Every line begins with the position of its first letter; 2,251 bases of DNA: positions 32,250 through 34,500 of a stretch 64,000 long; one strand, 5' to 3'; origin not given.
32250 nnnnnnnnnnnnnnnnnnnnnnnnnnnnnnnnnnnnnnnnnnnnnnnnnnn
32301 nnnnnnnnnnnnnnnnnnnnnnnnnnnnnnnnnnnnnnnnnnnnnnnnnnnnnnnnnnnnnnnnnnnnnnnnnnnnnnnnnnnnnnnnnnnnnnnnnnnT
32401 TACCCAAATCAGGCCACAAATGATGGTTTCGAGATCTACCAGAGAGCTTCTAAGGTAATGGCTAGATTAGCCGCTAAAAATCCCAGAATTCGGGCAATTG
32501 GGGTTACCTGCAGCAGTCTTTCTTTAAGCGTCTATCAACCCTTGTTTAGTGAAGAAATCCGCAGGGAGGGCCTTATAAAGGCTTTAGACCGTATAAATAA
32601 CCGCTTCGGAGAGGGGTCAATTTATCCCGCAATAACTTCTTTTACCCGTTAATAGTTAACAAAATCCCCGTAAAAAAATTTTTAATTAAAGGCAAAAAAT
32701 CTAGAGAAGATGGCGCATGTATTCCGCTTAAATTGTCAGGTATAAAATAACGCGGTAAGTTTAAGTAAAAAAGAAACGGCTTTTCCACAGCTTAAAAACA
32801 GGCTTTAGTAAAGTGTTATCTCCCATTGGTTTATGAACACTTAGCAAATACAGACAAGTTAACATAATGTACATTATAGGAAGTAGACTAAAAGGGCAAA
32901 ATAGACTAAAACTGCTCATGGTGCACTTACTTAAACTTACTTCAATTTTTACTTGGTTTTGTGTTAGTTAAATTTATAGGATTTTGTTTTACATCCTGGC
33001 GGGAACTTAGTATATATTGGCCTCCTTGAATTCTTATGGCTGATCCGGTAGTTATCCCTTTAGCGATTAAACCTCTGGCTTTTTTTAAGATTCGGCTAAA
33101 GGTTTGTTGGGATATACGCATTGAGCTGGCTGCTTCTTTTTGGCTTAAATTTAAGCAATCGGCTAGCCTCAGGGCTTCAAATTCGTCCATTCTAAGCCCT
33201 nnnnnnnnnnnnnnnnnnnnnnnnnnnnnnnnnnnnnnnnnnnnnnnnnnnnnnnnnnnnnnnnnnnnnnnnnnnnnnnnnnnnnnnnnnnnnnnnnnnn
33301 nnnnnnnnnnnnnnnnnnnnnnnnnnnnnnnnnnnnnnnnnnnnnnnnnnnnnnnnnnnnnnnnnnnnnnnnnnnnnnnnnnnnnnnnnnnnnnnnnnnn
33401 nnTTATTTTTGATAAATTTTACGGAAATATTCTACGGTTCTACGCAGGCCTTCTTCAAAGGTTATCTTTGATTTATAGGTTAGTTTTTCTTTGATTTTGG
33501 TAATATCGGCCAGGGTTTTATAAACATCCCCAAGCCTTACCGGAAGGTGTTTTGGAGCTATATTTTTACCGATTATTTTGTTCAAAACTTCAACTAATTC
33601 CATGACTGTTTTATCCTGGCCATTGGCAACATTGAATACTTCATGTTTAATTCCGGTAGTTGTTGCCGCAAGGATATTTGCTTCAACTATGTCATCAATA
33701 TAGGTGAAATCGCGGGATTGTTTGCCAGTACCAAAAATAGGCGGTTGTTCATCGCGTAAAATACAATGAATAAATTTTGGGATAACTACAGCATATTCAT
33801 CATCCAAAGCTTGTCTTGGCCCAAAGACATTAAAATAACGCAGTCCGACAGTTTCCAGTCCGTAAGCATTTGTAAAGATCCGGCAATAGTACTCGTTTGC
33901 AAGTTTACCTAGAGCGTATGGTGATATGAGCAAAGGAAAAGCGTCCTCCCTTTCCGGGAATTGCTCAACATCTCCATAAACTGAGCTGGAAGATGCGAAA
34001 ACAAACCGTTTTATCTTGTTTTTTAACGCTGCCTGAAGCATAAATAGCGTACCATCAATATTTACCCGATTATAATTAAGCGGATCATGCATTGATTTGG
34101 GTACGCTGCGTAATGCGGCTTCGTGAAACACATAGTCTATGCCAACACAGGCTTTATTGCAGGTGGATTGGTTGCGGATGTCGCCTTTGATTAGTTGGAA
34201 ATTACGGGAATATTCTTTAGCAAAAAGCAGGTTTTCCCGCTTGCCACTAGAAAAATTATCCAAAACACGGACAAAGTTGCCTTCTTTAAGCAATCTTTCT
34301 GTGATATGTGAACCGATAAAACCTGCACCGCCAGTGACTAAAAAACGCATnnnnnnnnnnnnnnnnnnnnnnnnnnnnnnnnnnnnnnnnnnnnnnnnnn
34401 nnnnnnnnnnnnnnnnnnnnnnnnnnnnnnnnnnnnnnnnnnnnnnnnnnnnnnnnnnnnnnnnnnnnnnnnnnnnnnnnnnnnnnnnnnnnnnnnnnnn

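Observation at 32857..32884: dif-like XerCD recombination site at the exact convergence point of two co-oriented gene blocks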

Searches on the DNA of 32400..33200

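Call 31: search_rna_families(source=window, start=32400, end=33200, threshold=evalue, max_evalue=10, show_alignments=2)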
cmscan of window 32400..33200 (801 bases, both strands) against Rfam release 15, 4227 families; matches with E-value up to 10: 1.
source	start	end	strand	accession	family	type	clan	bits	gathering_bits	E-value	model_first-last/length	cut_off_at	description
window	32924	33015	-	RF02911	Baculoviridae_NAE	Cis-reg;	-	17.8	51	5.6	78-179/200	no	Baculoviridae Nucleocapsid Assembly essential Element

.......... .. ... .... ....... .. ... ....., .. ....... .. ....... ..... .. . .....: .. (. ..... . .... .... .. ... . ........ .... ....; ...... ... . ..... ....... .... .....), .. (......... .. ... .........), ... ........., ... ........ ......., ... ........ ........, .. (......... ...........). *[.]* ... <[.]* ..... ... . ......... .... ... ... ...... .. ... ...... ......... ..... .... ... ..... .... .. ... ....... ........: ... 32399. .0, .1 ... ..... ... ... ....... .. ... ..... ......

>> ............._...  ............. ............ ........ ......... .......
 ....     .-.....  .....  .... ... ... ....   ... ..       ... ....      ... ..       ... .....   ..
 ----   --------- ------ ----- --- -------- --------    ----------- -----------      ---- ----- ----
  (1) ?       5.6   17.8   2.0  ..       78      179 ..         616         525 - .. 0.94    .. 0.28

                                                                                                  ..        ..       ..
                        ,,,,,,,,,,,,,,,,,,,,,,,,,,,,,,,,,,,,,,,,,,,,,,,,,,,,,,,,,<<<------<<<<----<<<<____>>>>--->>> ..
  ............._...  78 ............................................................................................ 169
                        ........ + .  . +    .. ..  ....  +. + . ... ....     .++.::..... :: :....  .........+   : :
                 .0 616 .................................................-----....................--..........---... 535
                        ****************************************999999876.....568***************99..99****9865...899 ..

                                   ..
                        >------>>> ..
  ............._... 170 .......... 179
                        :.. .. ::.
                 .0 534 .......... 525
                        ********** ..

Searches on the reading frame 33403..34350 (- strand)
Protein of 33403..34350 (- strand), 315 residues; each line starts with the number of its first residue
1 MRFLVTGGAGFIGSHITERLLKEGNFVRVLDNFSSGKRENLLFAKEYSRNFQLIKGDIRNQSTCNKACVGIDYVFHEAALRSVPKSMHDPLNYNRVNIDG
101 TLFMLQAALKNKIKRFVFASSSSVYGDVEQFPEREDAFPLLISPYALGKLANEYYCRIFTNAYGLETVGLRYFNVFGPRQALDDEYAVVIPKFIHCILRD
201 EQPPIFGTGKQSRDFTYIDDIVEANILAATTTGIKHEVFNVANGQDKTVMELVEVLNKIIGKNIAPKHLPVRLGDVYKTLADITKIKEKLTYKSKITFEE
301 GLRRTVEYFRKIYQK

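Call 11: find_encoding_contigs(protein=window:33403-34350:-, flank=10000, max_places=10)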
Protein window:33403-34350:- (315 aa): 2 contigs read that carry it; 1 place shown.
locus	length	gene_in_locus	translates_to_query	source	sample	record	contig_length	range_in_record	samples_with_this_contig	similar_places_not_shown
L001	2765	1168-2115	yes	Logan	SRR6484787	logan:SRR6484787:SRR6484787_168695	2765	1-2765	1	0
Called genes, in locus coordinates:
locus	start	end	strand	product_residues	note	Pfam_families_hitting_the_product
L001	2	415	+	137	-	?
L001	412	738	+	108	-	-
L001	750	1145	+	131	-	-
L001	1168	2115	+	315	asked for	PF01073:3Beta_HSD, PF01370:Epimerase, PF02719:Polysacc_synt_2, PF05368:NmrA (weak), PF07993:NAD_binding_4, PF13460:NAD_binding_10, PF16363:GDP_Man_Dehyd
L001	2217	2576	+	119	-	PF02001:DUF134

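Call 22: search_protein_families(library=pfam, proteins=[window:33403-34350:-])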
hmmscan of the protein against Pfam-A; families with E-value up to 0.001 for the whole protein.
window:33403-34350:- (315 aa): 9 families
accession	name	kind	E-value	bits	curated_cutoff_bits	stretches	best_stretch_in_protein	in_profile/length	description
PF01370.27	Epimerase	-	1.2e-61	208.6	20.9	1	4-242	2-240/240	NAD dependent epimerase/dehydratase family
PF16363.11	GDP_Man_Dehyd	-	4.9e-57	194.3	27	1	4-305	1-332/332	GDP-mannose 4,6 dehydratase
PF01073.25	3Beta_HSD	-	3.2e-28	99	22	1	4-231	1-231/280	3-beta hydroxysteroid dehydrogenase/isomerase family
PF02719.21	Polysacc_synt_2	-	1.2e-18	67.8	20.2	1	4-121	2-128/293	Polysaccharide biosynthesis protein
PF07993.18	NAD_binding_4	-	1.5e-09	37.9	20.1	1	5-134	1-151/258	Male sterility protein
PF13460.12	NAD_binding_10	-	3.5e-09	37.2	27.2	1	7-136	1-114/184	NAD(P)H-binding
PF05368.20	NmrA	-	6.8e-09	36.2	27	1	4-121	6-107/298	NmrA-like family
PF04321.23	RmlD_sub_bind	-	0.0001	22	27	1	1-157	1-137/287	RmlD substrate binding domain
PF00106.31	adh_short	-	0.00018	21.5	26.6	1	4-80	4-87/195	short chain dehydrogenase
